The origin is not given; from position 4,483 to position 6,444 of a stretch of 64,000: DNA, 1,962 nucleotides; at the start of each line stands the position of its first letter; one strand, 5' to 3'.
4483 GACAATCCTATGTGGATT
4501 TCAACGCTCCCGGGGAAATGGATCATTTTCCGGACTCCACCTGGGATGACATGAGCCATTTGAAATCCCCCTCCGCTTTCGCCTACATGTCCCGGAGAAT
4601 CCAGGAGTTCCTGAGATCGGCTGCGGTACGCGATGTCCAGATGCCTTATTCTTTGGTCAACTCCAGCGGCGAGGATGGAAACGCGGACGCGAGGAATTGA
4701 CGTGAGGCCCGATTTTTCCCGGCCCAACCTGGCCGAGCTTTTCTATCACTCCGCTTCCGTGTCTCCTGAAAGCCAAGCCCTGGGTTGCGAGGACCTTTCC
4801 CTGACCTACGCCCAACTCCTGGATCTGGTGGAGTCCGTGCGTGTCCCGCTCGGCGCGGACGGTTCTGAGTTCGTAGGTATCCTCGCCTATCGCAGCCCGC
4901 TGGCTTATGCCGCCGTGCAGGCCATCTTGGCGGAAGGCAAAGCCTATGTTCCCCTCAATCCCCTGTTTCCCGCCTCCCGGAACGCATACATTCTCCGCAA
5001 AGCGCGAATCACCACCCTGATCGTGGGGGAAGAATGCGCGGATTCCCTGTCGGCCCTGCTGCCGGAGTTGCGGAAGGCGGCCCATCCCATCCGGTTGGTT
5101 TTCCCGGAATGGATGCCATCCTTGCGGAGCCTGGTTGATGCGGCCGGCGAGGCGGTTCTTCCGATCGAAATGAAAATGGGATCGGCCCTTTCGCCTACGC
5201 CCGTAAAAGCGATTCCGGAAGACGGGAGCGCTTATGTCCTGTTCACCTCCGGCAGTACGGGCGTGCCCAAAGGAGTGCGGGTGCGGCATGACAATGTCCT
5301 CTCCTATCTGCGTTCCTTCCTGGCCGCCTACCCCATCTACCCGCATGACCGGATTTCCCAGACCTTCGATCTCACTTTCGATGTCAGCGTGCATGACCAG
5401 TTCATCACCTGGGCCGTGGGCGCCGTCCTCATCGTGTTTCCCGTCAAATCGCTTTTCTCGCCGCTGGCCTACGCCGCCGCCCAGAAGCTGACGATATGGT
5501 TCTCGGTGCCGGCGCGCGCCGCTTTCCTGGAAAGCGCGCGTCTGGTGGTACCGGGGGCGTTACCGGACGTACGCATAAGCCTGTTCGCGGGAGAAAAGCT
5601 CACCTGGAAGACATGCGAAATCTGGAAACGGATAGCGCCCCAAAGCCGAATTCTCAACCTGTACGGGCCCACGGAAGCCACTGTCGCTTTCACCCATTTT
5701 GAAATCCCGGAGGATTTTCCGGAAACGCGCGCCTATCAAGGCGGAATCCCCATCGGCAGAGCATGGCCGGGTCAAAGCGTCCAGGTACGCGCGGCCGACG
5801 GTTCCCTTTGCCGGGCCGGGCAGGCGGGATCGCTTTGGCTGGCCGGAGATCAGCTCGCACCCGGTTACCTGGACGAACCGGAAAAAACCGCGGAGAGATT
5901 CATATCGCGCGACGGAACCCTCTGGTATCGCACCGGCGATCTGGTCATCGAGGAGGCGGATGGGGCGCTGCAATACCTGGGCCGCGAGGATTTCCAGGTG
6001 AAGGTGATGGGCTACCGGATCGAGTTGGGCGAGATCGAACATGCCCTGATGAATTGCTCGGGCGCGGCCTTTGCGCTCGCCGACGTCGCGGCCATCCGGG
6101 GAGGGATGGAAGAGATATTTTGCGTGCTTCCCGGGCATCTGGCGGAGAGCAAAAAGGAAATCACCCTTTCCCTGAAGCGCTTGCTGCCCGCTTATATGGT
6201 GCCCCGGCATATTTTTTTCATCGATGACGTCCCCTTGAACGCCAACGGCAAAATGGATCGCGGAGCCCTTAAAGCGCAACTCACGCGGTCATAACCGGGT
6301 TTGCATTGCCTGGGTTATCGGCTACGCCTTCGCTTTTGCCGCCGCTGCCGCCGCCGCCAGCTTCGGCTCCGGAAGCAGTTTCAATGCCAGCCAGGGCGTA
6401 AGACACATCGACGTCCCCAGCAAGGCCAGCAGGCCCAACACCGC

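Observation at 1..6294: OmpR-type two-component system divergently adjacent to a dlt-like operon (carrier protein, MBOAT, DltD-like, adenylase) in an apparently diderm, GC-rich genome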

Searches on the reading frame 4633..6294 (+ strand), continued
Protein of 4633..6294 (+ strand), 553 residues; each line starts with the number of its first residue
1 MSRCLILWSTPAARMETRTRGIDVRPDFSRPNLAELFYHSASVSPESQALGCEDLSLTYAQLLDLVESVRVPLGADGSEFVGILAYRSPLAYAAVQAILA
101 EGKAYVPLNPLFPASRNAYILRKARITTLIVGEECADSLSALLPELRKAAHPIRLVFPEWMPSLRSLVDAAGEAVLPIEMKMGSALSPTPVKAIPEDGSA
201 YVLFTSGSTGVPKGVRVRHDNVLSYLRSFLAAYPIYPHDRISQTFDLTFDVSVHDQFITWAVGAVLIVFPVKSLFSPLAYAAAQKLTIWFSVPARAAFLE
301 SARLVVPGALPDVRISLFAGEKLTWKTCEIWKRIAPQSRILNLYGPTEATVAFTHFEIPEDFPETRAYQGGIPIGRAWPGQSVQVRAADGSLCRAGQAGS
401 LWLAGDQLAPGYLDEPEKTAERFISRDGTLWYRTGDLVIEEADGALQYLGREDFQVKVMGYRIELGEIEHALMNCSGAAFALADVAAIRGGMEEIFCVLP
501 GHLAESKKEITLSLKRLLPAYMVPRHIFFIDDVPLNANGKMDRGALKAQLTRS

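Call 59: find_encoding_contigs(protein=P0150, flank=8000, max_places=1)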
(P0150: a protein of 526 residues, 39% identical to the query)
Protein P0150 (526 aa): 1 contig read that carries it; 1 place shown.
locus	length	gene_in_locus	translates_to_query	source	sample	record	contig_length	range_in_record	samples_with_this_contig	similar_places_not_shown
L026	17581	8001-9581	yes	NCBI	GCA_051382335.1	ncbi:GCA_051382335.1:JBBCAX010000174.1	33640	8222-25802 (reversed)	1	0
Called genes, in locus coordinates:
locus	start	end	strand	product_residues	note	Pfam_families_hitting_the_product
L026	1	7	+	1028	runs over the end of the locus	PF13750:Big_3_3 (faint), PF19077:Big_13 (faint)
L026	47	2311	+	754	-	PF07495:Y_Y_Y (weak)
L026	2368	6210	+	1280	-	PF01094:ANF_receptor, PF13433:Peripla_BP_5 (faint), PF13458:Peripla_BP_6, PF00924:MS_channel_2nd, PF00027:cNMP_binding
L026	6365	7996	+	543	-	-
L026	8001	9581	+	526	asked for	PF00501:AMP-binding, PF13193:AMP-binding_C (weak)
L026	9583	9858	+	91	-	-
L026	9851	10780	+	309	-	PF00551:Formyl_trans_N, PF02911:Formyl_trans_C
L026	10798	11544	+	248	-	PF02522:Antibiotic_NAT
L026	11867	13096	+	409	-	PF25989:YknX_C (faint), PF25917:BSH_RND (weak), PF25876:HH_MFP_RND (faint), PF25885:HH_EMRA (faint), PF25944:Beta-barrel_RND (faint), PF25954:Beta-barrel_RND_2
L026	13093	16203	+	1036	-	PF00873:ACR_tran, PF03176:MMPL (weak)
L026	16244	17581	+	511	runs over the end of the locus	PF02321:OEP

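Call 60: find_encoding_contigs(protein=P0147, flank=8000, max_places=1)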
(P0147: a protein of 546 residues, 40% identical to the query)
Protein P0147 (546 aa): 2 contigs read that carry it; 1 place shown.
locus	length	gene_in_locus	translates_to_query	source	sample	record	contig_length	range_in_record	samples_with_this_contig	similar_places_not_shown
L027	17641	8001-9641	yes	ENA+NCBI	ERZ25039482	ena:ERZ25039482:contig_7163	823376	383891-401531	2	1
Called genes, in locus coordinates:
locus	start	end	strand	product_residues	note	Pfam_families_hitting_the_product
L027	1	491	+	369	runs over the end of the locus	PF01636:APH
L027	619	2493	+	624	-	PF00884:Sulfatase, PF01663:Phosphodiest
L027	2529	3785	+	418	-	-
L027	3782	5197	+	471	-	PF03062:MBOAT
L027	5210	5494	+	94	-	-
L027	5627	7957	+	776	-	PF08309:LVIVD (faint)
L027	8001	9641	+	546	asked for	PF00501:AMP-binding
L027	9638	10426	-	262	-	-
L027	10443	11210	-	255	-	-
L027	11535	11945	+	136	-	-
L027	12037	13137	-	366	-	PF00072:Response_reg, PF00196:GerE, PF08281:Sigma70_r4_2 (weak)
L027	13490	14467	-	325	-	PF13191:AAA_16, PF13245:AAA_19 (weak), PF13401:AAA_22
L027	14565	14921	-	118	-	PF02954:HTH_8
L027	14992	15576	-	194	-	PF02357:NusG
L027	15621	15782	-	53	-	-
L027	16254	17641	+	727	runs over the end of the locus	-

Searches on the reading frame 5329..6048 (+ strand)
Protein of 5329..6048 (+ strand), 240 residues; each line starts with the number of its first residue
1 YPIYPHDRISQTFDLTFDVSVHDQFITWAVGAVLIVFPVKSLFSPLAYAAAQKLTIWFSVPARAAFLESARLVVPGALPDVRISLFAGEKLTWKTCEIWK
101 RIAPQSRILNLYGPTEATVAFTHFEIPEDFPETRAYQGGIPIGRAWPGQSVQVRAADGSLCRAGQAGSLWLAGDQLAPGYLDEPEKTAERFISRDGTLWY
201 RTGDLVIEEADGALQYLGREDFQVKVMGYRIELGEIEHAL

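Call 33: search_solved_structures(query=window:5329-6048:+, max_evalue=1e-10, show_alignments=5)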
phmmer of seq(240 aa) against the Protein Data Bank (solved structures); distinct sequences matched with E-value up to 1e-10: 76 (the best 60 are shown).
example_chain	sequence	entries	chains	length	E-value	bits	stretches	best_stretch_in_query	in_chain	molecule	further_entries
8xjz_C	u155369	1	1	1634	1.4e-47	165.6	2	1-238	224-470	Peptide synthetase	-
4oxi_A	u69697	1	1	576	7.2e-47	163.3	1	1-238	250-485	Enterobactin synthetase component F-related protein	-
8k4r_A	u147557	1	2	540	1.2e-45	159.2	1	6-240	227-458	Non-ribosomal peptide synthetase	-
6mfy_A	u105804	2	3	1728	5.6e-45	157.1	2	80-238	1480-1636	Linear gramicidin synthase subunit A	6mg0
9be3_A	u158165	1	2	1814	6.4e-45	156.9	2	80-238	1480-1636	Linear gramicidin synthase subunit A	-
9be4_A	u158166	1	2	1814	6.4e-45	156.9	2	80-238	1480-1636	Linear gramicidin synthase subunit A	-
6mfz_A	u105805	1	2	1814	6.4e-45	156.9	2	80-238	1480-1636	Linear gramicidin synthase subunit A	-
9meh_A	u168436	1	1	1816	6.4e-45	156.9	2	80-238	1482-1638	Linear gramicidin synthase subunit A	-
6akd_A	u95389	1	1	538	6.8e-43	150.3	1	6-239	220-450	AMP-dependent synthetase and ligase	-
7r27_A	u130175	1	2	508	1.3e-36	129.7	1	15-240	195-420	D-alanine--D-alanyl carrier protein ligase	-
6ea3_B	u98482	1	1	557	5.6e-34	121.1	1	1-239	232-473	adenylation domain of Fuscachelin synthetase component H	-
3vnq_A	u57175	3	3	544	1.3e-32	116.6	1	12-239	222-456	NRPS adenylation protein CytC1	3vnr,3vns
5n9w_A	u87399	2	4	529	2.7e-32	115.6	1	12-239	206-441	Adenylation domain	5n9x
4d4g_A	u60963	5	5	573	2.7e-31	112.3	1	1-239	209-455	APNAA1 | APNA A1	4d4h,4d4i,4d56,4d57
7xbs_A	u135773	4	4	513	1.1e-30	110.3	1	3-239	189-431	CmnG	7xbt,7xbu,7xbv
3e7w_A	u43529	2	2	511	1e-27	100.5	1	15-238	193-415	D-alanine--poly(phosphoribitol) ligase subunit 1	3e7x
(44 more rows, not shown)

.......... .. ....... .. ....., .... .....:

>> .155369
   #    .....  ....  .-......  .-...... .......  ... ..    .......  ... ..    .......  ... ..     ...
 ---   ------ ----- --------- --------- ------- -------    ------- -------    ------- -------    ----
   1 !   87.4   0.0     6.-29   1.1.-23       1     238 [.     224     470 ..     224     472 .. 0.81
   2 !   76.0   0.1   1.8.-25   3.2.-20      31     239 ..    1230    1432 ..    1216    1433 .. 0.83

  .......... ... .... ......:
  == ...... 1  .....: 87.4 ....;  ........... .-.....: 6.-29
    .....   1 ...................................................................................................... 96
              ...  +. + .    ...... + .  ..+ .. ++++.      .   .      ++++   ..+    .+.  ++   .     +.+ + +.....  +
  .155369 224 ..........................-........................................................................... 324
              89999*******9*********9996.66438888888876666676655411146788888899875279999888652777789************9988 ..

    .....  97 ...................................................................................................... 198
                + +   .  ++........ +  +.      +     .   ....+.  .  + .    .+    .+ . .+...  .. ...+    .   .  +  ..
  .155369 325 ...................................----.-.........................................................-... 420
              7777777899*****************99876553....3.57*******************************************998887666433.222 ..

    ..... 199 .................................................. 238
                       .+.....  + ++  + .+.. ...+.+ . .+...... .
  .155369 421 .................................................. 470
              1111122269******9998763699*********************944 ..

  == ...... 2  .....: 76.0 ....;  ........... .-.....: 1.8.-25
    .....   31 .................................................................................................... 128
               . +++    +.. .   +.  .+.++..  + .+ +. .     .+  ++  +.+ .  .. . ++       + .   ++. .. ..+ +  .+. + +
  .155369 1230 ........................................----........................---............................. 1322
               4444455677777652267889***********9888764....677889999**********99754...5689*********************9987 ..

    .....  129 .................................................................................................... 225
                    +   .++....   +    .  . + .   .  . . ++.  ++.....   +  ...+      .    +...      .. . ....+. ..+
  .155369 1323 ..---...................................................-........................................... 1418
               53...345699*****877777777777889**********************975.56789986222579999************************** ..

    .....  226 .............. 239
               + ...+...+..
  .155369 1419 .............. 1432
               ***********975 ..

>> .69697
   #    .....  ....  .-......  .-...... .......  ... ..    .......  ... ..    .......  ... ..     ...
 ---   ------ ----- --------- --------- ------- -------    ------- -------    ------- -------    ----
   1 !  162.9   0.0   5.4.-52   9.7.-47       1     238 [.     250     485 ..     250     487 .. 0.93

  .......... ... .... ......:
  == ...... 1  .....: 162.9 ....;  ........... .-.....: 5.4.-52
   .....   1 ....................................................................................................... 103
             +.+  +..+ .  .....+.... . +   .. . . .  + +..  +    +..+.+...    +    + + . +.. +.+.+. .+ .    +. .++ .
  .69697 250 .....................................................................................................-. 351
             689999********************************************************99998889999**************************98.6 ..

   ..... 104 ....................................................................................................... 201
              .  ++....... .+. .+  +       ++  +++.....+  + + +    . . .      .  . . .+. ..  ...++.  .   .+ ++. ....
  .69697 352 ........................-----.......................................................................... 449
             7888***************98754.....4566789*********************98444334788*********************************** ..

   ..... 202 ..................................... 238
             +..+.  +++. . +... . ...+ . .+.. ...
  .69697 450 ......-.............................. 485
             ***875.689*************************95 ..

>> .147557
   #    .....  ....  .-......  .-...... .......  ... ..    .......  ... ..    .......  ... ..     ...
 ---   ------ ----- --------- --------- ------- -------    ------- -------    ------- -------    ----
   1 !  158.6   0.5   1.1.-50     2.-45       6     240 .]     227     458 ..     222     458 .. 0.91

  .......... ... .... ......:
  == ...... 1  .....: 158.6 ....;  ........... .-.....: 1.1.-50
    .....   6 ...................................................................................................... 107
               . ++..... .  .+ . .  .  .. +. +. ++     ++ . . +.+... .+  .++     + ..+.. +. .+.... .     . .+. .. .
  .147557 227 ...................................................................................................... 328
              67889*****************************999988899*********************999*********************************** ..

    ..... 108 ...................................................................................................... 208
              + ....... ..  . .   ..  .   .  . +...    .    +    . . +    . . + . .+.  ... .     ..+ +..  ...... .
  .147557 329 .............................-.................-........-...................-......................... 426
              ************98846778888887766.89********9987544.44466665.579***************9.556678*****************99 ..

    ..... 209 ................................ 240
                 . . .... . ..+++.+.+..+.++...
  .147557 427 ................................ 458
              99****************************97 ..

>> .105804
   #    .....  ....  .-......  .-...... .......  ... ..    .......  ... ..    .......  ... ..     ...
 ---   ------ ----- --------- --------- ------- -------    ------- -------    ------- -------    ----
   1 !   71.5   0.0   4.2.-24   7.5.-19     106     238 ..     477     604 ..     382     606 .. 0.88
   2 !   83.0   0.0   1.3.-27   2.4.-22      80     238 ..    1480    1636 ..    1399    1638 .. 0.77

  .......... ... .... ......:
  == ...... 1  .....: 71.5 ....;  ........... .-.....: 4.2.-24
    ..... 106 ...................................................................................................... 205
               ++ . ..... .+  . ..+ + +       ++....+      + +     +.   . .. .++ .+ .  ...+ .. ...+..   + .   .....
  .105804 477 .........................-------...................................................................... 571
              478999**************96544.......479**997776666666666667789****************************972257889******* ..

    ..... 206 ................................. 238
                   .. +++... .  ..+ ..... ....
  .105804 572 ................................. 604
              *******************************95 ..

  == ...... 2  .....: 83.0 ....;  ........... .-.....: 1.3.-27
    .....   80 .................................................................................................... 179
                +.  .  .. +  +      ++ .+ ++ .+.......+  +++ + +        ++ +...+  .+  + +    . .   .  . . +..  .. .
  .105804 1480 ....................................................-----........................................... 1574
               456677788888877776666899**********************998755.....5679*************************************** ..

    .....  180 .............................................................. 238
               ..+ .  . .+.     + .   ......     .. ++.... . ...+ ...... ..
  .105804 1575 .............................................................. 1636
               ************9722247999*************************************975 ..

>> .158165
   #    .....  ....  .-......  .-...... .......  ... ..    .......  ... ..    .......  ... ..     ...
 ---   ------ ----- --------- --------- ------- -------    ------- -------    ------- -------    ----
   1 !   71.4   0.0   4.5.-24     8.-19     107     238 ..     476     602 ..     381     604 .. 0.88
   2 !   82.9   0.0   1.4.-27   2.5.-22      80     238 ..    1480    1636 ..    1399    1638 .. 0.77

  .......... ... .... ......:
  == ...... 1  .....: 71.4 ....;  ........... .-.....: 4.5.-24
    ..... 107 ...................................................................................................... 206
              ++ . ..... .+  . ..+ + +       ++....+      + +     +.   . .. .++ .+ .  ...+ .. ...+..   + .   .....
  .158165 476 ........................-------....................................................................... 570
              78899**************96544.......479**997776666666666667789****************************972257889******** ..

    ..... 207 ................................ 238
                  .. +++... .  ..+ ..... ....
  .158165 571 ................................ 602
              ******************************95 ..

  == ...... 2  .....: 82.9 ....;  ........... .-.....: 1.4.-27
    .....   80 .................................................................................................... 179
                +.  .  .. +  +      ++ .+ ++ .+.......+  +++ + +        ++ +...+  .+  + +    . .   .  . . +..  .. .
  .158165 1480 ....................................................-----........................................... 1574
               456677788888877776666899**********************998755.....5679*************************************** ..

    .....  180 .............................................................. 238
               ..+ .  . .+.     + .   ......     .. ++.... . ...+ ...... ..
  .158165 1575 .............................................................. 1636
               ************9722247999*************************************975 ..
